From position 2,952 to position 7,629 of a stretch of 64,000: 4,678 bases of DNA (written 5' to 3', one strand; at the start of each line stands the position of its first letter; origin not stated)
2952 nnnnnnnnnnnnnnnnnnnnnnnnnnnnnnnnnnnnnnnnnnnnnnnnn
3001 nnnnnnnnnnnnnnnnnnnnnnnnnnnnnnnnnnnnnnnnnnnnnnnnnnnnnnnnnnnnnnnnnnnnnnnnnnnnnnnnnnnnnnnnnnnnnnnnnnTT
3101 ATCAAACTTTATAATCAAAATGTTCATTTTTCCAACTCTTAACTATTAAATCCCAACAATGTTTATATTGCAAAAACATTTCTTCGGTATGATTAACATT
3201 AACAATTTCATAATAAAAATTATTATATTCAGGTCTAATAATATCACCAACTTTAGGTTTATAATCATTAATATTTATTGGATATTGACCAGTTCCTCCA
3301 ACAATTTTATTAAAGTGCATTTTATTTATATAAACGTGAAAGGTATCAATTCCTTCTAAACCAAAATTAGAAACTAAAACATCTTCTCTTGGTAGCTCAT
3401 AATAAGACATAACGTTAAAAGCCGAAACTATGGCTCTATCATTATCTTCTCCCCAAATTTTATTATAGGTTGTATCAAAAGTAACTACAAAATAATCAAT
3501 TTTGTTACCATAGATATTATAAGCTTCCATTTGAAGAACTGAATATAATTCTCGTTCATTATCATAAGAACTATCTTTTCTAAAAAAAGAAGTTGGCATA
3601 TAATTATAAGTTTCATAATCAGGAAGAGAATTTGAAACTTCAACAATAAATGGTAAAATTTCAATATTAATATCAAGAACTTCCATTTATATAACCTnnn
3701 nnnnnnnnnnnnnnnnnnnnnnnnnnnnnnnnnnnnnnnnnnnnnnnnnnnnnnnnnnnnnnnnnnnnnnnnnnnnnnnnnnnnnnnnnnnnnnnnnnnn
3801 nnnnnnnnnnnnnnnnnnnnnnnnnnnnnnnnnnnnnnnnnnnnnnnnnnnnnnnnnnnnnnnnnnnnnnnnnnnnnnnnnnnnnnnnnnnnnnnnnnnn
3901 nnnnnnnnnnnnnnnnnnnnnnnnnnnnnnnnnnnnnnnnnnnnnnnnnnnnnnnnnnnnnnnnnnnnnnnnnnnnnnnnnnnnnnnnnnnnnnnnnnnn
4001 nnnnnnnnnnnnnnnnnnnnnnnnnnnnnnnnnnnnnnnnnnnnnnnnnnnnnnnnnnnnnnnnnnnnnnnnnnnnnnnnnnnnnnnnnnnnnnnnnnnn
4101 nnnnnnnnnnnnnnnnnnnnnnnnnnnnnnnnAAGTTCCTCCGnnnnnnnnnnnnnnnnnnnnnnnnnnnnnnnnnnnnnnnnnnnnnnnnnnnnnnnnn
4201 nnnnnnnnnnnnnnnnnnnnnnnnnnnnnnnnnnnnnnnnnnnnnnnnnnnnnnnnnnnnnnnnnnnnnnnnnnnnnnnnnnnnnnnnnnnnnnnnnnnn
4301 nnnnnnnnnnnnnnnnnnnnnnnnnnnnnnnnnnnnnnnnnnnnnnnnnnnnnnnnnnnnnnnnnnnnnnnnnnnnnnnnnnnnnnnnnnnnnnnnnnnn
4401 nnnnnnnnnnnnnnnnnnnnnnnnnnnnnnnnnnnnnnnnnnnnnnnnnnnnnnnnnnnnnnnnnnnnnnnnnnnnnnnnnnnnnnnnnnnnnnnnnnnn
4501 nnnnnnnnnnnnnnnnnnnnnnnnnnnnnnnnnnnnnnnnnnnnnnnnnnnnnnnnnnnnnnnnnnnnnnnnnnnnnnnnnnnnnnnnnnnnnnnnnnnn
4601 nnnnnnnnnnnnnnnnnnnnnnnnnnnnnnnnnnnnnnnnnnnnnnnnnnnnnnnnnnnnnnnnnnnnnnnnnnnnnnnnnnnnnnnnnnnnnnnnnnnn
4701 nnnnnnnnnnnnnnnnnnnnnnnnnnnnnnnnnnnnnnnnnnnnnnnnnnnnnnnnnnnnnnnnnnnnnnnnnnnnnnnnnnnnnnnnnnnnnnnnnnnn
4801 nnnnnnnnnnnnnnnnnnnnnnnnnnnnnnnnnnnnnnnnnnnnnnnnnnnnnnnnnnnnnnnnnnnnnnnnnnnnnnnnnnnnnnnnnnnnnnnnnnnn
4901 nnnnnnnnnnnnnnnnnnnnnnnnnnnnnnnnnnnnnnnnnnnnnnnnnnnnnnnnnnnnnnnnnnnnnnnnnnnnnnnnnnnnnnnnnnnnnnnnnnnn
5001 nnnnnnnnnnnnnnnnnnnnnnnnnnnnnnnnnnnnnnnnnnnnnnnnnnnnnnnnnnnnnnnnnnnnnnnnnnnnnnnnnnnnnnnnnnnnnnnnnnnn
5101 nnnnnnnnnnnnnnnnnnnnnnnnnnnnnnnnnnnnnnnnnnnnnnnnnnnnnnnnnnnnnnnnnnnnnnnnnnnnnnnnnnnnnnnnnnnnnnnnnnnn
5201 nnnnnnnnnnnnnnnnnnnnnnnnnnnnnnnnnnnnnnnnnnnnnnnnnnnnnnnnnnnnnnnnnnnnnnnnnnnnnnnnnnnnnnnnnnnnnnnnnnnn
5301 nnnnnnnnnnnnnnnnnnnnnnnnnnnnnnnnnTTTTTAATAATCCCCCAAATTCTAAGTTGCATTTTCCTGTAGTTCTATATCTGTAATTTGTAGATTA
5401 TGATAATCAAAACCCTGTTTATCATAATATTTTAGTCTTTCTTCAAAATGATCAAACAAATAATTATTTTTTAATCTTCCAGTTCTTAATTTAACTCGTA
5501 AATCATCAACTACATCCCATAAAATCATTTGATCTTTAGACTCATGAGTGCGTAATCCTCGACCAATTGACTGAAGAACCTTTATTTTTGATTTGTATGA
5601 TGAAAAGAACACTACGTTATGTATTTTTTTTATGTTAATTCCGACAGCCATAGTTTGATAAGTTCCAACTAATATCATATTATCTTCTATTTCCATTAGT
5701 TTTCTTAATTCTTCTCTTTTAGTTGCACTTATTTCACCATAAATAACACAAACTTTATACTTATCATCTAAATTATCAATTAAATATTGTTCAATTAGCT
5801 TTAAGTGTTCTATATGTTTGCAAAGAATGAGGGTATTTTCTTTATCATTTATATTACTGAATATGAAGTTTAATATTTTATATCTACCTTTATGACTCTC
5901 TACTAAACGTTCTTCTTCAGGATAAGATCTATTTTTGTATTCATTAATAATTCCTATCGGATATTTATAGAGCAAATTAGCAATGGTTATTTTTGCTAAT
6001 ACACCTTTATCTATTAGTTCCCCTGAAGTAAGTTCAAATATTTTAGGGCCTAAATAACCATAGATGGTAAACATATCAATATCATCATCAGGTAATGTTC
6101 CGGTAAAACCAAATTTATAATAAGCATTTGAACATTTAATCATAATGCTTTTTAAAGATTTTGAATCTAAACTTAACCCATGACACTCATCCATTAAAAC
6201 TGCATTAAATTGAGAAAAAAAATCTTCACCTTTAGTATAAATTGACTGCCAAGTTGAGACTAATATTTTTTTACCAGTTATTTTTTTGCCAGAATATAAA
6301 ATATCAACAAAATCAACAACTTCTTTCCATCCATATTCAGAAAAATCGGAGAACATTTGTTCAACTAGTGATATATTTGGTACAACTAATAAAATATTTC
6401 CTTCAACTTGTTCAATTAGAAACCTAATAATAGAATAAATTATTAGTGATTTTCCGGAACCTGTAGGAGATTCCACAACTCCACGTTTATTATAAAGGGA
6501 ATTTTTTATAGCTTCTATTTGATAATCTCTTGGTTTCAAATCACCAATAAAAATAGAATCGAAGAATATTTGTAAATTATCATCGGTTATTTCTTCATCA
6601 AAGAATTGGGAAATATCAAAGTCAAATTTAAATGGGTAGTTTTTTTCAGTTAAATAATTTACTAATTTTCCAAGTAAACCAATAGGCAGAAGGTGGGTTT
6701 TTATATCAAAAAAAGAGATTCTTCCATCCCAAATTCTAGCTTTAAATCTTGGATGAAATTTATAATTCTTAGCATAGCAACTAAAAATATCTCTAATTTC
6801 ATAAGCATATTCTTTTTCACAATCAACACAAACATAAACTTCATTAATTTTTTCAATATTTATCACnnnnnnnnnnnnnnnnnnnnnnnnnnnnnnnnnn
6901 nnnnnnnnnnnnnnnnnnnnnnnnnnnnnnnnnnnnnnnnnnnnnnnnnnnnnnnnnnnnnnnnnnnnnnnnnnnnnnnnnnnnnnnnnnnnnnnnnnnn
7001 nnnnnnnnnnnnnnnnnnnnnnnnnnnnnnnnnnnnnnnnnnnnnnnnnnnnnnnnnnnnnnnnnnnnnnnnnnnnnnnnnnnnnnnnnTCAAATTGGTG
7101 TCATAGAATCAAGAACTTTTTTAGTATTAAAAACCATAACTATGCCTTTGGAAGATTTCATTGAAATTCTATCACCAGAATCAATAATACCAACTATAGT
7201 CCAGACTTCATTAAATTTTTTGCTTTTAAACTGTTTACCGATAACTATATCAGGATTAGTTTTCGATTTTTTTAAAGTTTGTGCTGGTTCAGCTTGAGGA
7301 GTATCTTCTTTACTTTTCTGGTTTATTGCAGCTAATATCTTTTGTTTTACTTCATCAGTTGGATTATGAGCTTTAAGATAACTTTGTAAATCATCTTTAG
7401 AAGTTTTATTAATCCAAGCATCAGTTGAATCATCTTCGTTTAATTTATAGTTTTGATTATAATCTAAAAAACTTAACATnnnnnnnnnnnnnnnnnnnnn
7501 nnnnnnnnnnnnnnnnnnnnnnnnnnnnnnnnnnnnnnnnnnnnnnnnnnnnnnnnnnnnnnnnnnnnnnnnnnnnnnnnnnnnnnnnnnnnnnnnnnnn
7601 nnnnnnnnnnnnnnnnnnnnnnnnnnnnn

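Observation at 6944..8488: ~130-bp inverted repeats bracketing the uvsY locus, each containing a tRNA T-arm-like motif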

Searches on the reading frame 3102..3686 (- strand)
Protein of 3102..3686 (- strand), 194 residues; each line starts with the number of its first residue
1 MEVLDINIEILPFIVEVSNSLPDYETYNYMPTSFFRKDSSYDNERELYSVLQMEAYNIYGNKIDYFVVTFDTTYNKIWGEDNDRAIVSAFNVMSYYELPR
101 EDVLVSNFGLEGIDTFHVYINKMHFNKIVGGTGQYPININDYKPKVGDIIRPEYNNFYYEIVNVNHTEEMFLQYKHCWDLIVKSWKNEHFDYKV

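Call 35: find_encoding_contigs(protein=window:3102-3686:-, flank=10000, max_places=4)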
Protein window:3102-3686:- (194 aa): 1 contig read that carries it; 1 place shown.
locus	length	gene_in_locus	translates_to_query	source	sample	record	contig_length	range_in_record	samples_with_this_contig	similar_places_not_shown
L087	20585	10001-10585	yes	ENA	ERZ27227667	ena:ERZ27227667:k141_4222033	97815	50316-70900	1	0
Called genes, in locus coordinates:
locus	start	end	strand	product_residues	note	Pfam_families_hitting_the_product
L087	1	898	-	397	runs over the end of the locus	-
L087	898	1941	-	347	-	PF00149:Metallophos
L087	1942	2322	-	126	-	-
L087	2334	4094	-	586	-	PF02463:SMC_N, PF13476:AAA_23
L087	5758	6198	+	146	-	-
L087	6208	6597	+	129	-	-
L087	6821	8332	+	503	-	PF21241:UvsW_N, PF04851:ResIII, PF00270:DEAD, PF18766:SWI2_SNF2, PF00271:Helicase_C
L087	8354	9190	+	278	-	-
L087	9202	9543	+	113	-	-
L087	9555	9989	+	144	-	-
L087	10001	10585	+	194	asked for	-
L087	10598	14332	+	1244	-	PF01833:TIG, PF22842:Pel9A-like_beta_helix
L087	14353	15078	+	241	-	-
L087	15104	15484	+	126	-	-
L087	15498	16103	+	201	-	PF11649:T4_neck-protein (weak)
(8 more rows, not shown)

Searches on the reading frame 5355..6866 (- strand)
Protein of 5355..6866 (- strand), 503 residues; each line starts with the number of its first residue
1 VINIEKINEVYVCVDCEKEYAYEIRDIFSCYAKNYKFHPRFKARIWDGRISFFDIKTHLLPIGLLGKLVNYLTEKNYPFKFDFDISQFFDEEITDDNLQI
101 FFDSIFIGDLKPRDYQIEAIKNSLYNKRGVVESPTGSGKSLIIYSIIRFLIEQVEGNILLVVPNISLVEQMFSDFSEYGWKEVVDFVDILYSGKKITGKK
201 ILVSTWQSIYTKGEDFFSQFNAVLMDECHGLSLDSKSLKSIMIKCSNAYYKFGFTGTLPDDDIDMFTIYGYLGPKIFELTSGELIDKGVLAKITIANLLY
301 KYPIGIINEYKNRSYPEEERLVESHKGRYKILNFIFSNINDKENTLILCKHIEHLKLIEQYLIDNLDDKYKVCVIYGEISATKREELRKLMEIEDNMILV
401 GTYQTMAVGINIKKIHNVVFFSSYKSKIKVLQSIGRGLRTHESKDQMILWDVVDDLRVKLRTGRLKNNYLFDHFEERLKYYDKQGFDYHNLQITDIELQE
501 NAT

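Call 33: find_related_loci(query=window:5355-6866:-, collection=metagenome_contigs, flank=4500)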
Query window:5355-6866:- (503 aa) in metagenome_contigs; peptide patterns used: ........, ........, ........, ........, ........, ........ (x = any residue, [..] = any of these).
218 stretches matched a pattern; 103 encode a relative of the query (tblastn E <= 1e-3); the best 80 are kept; 80 distinct loci.
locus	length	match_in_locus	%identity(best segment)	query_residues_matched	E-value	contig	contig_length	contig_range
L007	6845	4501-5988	58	1-491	0e+0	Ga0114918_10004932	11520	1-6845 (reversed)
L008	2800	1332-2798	51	1-490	1e-164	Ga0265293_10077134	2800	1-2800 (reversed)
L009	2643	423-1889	51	1-490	4e-165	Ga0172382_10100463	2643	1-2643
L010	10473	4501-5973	49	2-493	8e-153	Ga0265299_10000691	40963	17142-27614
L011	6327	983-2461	47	1-490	2e-149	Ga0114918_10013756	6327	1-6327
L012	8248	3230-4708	47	1-490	5e-149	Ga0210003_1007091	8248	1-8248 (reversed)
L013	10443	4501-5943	44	4-486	7e-128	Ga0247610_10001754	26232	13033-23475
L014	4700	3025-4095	49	137-490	2e-111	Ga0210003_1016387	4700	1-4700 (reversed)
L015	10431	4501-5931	38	4-488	5e-98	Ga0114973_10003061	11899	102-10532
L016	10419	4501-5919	39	4-488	7e-96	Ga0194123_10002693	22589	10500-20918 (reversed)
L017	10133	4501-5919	39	4-488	7e-96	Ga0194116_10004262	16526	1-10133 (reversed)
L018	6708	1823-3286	37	1-493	8e-96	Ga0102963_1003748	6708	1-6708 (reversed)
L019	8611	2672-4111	38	8-498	5e-93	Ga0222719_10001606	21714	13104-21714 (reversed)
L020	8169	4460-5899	38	8-498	5e-93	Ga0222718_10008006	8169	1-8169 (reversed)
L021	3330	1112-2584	38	2-499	7e-93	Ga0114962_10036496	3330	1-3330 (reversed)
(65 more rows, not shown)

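Call 41: find_encoding_contigs(protein=window:5355-6866:-, flank=3000, max_places=10)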
Protein window:5355-6866:- (503 aa): 2 contigs read that carry it; 2 places shown.
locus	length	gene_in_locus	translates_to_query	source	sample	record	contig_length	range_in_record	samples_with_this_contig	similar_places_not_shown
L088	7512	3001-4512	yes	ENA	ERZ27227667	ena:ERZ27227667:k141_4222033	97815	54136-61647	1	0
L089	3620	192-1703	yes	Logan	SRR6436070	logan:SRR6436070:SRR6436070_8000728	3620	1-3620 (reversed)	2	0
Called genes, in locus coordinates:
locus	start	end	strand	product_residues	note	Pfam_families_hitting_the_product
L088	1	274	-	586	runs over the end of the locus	PF02463:SMC_N, PF13476:AAA_23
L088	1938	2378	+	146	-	-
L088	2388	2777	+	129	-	-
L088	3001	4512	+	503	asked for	PF21241:UvsW_N, PF04851:ResIII, PF00270:DEAD, PF18766:SWI2_SNF2, PF00271:Helicase_C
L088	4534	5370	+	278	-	-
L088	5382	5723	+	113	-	-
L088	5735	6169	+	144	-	-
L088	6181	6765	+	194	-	-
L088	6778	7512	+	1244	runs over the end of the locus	PF01833:TIG, PF22842:Pel9A-like_beta_helix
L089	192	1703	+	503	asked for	PF21241:UvsW_N, PF04851:ResIII, PF00270:DEAD, PF18766:SWI2_SNF2, PF00271:Helicase_C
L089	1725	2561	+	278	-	-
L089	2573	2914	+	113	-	-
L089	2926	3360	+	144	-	-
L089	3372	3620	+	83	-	?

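Call 61: search_protein_families(library=phrogs, proteins=[window:5355-6866:-], max_evalue=0.01)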
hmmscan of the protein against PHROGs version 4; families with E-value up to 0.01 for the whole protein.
window:5355-6866:- (503 aa): 11 families
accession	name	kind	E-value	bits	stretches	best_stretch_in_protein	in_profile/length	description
phrog_16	-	DNA, RNA and nucleotide metabolism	3.9e-86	291.1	2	108-482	269-613/986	DNA helicase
phrog_9690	-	DNA, RNA and nucleotide metabolism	5.6e-70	236.8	1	192-492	13-303/306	DNA helicase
phrog_16259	-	DNA, RNA and nucleotide metabolism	1.8e-64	219.1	1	2-262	4-265/330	DNA helicase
phrog_62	-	DNA, RNA and nucleotide metabolism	6.6e-25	87.8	2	106-277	691-869/1881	DNA helicase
phrog_17901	-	DNA, RNA and nucleotide metabolism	4.6e-15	57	1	392-483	8-93/109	DNA helicase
phrog_14619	-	DNA, RNA and nucleotide metabolism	1.2e-14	55.5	1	33-155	38-163/314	DNA helicase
phrog_16694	-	unknown function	4.9e-11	42.3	2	340-453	556-675/1010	-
phrog_2488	-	DNA, RNA and nucleotide metabolism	1.5e-07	31.6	1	110-176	19-92/579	DNA helicase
phrog_3830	-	unknown function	1.4e-05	24.5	1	118-257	280-435/1032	-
phrog_24008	-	DNA, RNA and nucleotide metabolism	1.9e-05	23.8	1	340-422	827-908/1006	helicase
phrog_16128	-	unknown function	0.00015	21.2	1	112-206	40-133/827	-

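Call 63: find_homologous_proteins(query=window:5355-6866:-, max_evalue=1e-100)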
Query window:5355-6866:- (503 aa): 295 proteins with E <= 1e-100 among 8000 candidates; the best 120 are listed.
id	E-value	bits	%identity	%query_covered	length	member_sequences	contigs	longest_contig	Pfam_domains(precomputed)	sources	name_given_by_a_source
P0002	0.0e+0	1131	100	100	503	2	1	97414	PF21241.3,PF00270.36,PF18766.8,PF00271.38,PF04851.22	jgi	-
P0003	1.2e-222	758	67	98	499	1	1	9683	PF13086.13,PF21241.3,PF00270.36,PF18766.8,PF00271.38,PF04851.22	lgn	-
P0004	3.7e-218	743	64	99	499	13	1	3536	PF21241.3,PF00270.36,PF18766.8,PF00271.38,PF04851.22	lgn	-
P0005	7.1e-209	713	62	98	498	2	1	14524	PF21241.3,PF00270.36,PF00176.30,PF02399.22,PF13307.13,PF18766.8,PF00271.38,PF04851.22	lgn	-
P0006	3.2e-198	678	60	98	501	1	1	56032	PF21241.3,PF00270.36,PF00176.30,PF13307.13,PF18766.8,PF00271.38,PF04851.22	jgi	-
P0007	1.4e-194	666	59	98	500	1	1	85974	PF21241.3,PF00270.36,PF18766.8,PF00271.38,PF04851.22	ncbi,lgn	-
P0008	3.9e-194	664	58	98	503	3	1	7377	PF21241.3,PF00270.36,PF18766.8,PF00271.38,PF04851.22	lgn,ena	-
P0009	6.5e-176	604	55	71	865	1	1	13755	PF21241.3,PF00270.36,PF05203.22,PF14528.12,PF00271.38,PF04851.22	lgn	-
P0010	8.5e-169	581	54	98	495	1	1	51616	PF21241.3,PF00270.36,PF18766.8,PF00271.38,PF04851.22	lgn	-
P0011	2.2e-167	576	55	98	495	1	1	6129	PF21241.3,PF00270.36,PF00271.38,PF04851.22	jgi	jgi:superfamily II DNA or RNA helicase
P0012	5.2e-163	562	48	87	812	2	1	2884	PF05204.20,PF21241.3,PF00270.36,PF05203.22,PF14528.12,PF18766.8,PF00271.38,PF04851.22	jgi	jgi:superfamily II DNA or RNA helicase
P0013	1.5e-161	557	54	98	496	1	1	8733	PF21241.3,PF00270.36,PF13307.13,PF18766.8,PF00271.38,PF04851.22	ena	-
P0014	1.2e-160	554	53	98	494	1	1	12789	PF21241.3,PF00270.36,PF13307.13,PF18766.8,PF00271.38,PF04851.22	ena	-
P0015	3.7e-160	552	52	97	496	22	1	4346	PF21241.3,PF00270.36,PF18766.8,PF00271.38,PF04851.22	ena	-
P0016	2.7e-157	543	52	98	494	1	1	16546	PF21241.3,PF00270.36,PF13307.13,PF18766.8,PF00271.38,PF04851.22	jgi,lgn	jgi:superfamily II DNA or RNA helicase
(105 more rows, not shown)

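Call 66: find_encoding_contigs(protein=P0002, flank=4500, max_places=6)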
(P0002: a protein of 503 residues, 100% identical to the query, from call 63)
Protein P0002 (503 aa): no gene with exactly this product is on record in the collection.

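Call 67: find_encoding_contigs(protein=P0003, flank=4500, max_places=4)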
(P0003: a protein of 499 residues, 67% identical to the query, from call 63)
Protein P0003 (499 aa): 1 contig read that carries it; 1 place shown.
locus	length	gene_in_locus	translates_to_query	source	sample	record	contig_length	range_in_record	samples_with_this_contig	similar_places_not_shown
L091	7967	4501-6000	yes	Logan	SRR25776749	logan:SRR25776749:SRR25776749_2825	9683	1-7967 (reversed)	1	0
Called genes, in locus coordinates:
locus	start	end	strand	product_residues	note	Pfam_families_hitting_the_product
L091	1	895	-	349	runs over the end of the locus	PF12850:Metallophos_2 (faint)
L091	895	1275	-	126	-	-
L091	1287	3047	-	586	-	PF02463:SMC_N, PF13476:AAA_23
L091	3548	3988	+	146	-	PF11056:UvsY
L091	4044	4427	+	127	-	-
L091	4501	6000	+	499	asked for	PF21241:UvsW_N, PF04851:ResIII, PF00270:DEAD, PF13086:AAA_11 (faint), PF18766:SWI2_SNF2, PF00271:Helicase_C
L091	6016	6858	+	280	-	-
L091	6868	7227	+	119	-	-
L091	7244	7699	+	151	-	-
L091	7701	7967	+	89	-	?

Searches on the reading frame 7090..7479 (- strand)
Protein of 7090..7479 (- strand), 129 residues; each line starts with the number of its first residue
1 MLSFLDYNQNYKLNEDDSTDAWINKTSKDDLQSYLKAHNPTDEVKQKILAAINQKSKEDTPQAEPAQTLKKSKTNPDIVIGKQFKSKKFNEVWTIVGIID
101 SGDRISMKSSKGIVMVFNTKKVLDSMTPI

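Call 16: find_related_loci(query=window:7090-7479:-, collection=viral_contigs, flank=6000)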
Query window:7090-7479:- (129 aa) in viral_contigs; peptide patterns used: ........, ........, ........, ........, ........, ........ (x = any residue, [..] = any of these).
13 stretches matched a pattern, but none encodes a relative of the query by tblastn (E <= 1e-3).

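Call 18: find_encoding_contigs(protein=window:7090-7479:-, flank=6000, max_places=10)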
Protein window:7090-7479:- (129 aa): 2 contigs read that carry it; 2 places shown.
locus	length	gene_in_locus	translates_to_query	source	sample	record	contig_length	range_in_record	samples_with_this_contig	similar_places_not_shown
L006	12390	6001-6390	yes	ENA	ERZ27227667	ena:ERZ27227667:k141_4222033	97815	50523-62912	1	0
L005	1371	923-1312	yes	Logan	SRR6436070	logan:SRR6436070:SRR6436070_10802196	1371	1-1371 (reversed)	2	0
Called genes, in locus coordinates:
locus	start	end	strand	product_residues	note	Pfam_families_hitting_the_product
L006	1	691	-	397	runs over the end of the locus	-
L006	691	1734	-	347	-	PF00149:Metallophos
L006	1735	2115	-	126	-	-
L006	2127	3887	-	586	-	PF02463:SMC_N, PF13476:AAA_23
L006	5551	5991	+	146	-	-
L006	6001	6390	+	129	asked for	-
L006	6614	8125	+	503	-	PF21241:UvsW_N, PF04851:ResIII, PF00270:DEAD, PF18766:SWI2_SNF2, PF00271:Helicase_C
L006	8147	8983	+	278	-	-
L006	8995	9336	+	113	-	-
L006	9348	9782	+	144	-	-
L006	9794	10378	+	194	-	-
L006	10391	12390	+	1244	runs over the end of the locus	PF01833:TIG, PF22842:Pel9A-like_beta_helix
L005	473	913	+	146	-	-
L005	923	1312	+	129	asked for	-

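Call 61: search_protein_families(library=phrogs, proteins=[window:7090-7479:-], max_evalue=0.01)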
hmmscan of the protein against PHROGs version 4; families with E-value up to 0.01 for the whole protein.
window:7090-7479:- (129 aa): 0 families

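Call 62: search_protein_families(library=pfam, proteins=[window:7090-7479:-], max_evalue=1)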
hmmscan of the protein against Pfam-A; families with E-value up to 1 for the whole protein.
window:7090-7479:- (129 aa): 2 families
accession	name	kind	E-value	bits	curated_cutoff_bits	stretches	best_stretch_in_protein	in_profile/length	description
PF09077.16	Phage-MuB_C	-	0.022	15.1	25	1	23-55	9-41/78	Mu B transposition protein, C terminal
PF08775.15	ParB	-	0.16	12.7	25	1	3-64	8-74/126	ParB family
